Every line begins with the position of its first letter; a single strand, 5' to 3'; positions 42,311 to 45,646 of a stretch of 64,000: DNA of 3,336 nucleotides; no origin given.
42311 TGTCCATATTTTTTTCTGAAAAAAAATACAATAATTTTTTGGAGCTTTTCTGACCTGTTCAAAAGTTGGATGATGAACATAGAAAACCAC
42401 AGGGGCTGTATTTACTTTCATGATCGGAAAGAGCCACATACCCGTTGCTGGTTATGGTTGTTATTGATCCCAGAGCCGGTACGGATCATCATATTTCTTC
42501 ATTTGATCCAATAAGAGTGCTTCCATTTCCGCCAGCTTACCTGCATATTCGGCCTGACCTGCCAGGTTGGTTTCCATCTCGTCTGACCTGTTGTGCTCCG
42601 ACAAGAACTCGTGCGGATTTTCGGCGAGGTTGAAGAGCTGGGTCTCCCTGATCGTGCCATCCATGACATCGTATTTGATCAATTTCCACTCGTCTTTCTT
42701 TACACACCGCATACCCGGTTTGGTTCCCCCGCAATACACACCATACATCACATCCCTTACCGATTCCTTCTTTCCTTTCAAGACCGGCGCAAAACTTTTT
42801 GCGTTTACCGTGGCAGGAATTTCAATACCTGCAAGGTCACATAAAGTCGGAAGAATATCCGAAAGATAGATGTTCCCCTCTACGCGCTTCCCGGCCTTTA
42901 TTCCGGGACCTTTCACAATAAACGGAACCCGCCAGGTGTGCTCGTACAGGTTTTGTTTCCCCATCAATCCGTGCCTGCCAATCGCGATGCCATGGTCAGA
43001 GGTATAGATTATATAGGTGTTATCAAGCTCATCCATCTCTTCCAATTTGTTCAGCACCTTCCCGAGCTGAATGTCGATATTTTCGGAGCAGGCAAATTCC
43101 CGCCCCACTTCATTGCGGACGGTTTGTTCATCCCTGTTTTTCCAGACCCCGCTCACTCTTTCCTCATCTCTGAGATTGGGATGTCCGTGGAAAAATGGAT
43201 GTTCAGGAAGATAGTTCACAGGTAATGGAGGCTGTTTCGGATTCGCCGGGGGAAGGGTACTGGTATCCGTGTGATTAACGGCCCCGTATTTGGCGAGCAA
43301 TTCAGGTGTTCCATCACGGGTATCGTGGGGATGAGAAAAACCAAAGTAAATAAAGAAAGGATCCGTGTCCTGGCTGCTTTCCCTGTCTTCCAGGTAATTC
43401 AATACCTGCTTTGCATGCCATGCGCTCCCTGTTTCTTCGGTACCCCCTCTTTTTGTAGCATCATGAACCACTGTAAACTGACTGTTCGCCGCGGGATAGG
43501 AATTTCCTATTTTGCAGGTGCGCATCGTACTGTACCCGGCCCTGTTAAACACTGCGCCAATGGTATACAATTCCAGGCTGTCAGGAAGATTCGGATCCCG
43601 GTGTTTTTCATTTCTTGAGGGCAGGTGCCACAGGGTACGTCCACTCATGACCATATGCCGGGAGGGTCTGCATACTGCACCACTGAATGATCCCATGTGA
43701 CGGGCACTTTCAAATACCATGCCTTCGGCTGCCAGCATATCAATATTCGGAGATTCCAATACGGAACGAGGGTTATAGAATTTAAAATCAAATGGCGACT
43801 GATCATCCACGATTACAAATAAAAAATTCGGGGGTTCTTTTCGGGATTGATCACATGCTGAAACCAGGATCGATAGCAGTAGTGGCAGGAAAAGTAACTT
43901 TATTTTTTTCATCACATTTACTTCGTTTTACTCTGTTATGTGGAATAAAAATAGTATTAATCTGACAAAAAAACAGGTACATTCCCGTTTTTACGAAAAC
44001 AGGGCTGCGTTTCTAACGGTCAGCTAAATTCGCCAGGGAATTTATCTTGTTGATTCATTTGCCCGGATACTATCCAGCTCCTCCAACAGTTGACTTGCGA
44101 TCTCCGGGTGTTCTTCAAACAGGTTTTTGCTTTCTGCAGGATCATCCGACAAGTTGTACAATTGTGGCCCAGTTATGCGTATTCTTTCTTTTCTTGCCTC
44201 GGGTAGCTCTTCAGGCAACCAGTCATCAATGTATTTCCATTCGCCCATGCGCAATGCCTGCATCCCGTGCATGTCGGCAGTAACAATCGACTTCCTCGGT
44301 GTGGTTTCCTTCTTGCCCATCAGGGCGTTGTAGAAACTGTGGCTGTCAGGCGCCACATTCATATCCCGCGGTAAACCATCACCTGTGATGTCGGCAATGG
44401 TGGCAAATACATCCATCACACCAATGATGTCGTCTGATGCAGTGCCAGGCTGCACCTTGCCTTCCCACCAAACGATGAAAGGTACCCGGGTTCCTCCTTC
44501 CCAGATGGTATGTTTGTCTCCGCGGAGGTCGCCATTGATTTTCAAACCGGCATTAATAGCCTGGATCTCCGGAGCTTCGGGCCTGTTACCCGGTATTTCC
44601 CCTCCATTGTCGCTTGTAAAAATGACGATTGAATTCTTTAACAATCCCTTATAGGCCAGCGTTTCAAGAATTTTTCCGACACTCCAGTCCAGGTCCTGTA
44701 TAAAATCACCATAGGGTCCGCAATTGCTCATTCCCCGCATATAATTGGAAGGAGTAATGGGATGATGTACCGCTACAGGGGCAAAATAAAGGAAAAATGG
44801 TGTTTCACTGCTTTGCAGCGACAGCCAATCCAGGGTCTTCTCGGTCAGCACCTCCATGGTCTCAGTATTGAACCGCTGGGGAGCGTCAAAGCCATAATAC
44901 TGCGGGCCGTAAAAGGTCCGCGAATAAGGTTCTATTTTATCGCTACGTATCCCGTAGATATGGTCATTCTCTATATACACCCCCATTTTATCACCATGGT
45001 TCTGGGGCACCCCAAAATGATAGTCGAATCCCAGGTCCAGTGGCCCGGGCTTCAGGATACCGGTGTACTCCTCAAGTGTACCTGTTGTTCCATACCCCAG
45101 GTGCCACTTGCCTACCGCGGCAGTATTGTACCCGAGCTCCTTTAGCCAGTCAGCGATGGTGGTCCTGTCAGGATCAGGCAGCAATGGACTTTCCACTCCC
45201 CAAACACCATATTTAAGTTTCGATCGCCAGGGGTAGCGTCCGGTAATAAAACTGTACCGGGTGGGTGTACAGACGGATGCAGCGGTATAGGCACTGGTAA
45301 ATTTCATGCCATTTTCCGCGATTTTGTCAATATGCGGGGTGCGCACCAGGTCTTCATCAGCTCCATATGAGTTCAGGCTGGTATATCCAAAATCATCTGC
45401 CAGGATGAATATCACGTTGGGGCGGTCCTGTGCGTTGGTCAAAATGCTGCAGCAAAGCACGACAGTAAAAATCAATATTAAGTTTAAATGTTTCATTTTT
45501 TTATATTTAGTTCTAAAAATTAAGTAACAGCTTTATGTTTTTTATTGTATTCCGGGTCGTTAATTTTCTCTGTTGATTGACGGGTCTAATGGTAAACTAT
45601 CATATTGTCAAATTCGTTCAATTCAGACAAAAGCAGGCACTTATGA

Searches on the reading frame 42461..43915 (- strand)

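Call 51: search_protein_families(library=ncbifam, proteins=[window:42461-43915:-], max_evalue=0.001)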
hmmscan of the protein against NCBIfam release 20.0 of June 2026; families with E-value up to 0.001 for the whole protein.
window:42461-43915:- (484 aa): 9 families
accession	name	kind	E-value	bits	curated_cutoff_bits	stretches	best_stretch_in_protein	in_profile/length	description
NF010322.0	PRK13759.1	equivalog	6.8e-42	143.6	481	2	165-479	183-464/486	arylsulfatase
TIGR03417.1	chol_sulfatase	equivalog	2.4e-40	138.9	433.45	2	165-456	166-437/500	choline-sulfatase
NF045661.1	HdlasePehA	equivalog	1.5e-28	99.7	900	1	161-388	180-402/506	phosphoric/sulfuric ester hydrolase PehA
NF052527.1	Mn_arylsulf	exception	2.6e-24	86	850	1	270-438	264-429/479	manganese-dependent arylsulfatase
NF038282.1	LapC_YejM_PbgA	exception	7.5e-07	27.8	825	1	269-358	410-496/584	LPS biosynthesis-modulating metalloenzyme YejM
TIGR01307.1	pgm_bpd_ind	equivalog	5.9e-05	21.7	330.65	1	278-374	412-502/504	2,3-bisphosphoglycerate-independent phosphoglycerate mutase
NF038075.1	fam_STM4013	hypoth_equivalog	6.4e-05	22.5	250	1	275-332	202-256/261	STM4013/SEN3800 family hydrolase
NF053595.1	LptchSynLtaSGpos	equivalog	0.00073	18.2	970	1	263-366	420-530/626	lipoteichoic acid synthase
NF003897.0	PRK05434.1-5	equivalog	0.00094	17.8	862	0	277-374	418-509/514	2,3-bisphosphoglycerate-independent phosphoglycerate mutase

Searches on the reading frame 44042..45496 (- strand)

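Call 51: search_protein_families(library=ncbifam, proteins=[window:44042-45496:-], max_evalue=0.001)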
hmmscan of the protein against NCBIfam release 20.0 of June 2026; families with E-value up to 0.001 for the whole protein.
window:44042-45496:- (484 aa): 5 families
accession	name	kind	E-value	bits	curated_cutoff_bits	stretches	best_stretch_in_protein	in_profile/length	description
NF010322.0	PRK13759.1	equivalog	2e-35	122.2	481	2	22-133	3-107/486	arylsulfatase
TIGR03417.1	chol_sulfatase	equivalog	5.1e-32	111.4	433.45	2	25-133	2-103/500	choline-sulfatase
NF045661.1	HdlasePehA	equivalog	6e-16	58.1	900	1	25-129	2-98/506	phosphoric/sulfuric ester hydrolase PehA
NF052527.1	Mn_arylsulf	exception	8.2e-16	58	850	1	25-252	1-218/479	manganese-dependent arylsulfatase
NF038282.1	LapC_YejM_PbgA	exception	0.00038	18.9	825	1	213-346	370-477/584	LPS biosynthesis-modulating metalloenzyme YejM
